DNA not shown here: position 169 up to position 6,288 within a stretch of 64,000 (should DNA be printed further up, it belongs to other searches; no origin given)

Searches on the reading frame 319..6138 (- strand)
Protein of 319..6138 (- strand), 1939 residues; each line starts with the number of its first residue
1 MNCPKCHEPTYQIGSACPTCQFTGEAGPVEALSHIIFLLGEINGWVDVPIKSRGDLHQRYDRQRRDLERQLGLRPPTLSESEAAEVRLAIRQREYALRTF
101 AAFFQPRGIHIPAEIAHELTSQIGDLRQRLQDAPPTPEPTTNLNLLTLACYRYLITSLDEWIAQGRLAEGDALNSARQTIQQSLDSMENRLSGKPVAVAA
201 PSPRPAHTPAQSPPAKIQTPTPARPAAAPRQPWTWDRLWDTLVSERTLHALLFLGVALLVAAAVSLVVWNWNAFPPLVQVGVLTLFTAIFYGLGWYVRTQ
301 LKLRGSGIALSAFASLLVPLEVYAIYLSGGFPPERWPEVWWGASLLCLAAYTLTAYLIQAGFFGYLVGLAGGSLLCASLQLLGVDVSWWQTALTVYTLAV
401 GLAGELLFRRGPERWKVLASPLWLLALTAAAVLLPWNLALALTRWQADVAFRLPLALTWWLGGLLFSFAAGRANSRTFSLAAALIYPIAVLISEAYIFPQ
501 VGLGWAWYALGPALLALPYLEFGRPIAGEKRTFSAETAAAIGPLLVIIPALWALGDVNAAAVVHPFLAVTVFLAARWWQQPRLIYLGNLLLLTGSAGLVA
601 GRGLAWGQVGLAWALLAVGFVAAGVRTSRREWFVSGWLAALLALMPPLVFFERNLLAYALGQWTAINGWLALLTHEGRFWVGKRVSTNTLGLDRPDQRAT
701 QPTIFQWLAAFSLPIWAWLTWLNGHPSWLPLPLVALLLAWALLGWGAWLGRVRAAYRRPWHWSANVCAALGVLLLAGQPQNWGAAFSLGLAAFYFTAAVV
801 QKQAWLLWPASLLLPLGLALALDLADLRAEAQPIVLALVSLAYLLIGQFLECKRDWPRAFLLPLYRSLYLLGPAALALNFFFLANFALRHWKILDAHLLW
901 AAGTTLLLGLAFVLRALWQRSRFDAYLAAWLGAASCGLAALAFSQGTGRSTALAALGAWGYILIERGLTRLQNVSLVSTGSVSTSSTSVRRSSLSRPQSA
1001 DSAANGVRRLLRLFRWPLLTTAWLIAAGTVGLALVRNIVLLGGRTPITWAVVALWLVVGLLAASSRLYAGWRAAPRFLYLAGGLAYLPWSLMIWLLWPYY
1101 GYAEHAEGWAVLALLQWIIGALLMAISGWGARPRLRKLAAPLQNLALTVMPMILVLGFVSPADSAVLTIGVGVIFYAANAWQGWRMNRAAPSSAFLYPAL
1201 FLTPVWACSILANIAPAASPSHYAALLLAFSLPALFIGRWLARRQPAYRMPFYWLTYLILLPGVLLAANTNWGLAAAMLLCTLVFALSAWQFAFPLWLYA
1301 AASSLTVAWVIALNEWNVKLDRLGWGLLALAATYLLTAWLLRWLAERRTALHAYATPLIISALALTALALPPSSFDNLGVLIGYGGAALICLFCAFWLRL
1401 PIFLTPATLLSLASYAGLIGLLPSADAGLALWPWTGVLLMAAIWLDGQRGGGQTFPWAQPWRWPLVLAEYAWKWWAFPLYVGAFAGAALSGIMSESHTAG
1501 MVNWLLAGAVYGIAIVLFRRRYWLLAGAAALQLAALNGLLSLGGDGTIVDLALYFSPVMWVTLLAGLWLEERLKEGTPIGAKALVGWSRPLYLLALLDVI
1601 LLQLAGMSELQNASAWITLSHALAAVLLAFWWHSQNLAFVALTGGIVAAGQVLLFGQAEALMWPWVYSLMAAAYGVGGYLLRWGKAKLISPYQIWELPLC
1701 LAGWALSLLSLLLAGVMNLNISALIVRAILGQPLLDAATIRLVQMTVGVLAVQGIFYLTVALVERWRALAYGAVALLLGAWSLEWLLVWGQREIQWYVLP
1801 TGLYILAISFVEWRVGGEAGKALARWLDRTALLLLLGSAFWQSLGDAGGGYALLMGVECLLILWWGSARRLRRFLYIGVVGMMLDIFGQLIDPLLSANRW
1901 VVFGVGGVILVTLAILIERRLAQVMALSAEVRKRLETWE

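Call 61: find_encoding_contigs(protein=window:319-6138:-, flank=10000, max_places=3)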
Protein window:319-6138:- (1939 aa): 2 contigs read that carry it; 2 places shown.
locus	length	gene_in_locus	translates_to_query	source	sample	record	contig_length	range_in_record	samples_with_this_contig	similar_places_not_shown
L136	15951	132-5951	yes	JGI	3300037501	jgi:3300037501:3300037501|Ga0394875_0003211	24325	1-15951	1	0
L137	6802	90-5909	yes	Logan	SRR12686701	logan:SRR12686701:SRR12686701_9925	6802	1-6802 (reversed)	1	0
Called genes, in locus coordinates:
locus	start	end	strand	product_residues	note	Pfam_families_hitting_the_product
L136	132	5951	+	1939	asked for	-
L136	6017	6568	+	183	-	-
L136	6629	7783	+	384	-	PF13173:AAA_14, PF13401:AAA_22 (faint), PF00004:AAA (faint), PF13635:DUF4143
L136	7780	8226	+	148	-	PF01220:DHquinase_II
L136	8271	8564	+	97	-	-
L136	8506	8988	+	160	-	PF13470:PIN_3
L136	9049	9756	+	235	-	PF00160:Pro_isomerase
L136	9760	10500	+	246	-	PF03328:HpcH_HpaI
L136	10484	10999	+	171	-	PF00440:TetR_N (faint), PF21303:TetR_C_39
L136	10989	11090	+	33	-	-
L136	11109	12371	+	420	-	PF03033:Glyco_transf_28, PF00201:UDPGT, PF06722:EryCIII-like_C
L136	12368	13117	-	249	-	-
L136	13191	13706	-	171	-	PF12724:Flavodoxin_5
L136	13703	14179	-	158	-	-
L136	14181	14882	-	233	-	PF14329:DUF4386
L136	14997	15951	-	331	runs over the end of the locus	PF00106:adh_short, PF01370:Epimerase, PF08659:KR, PF13561:adh_short_C2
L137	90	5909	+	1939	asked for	-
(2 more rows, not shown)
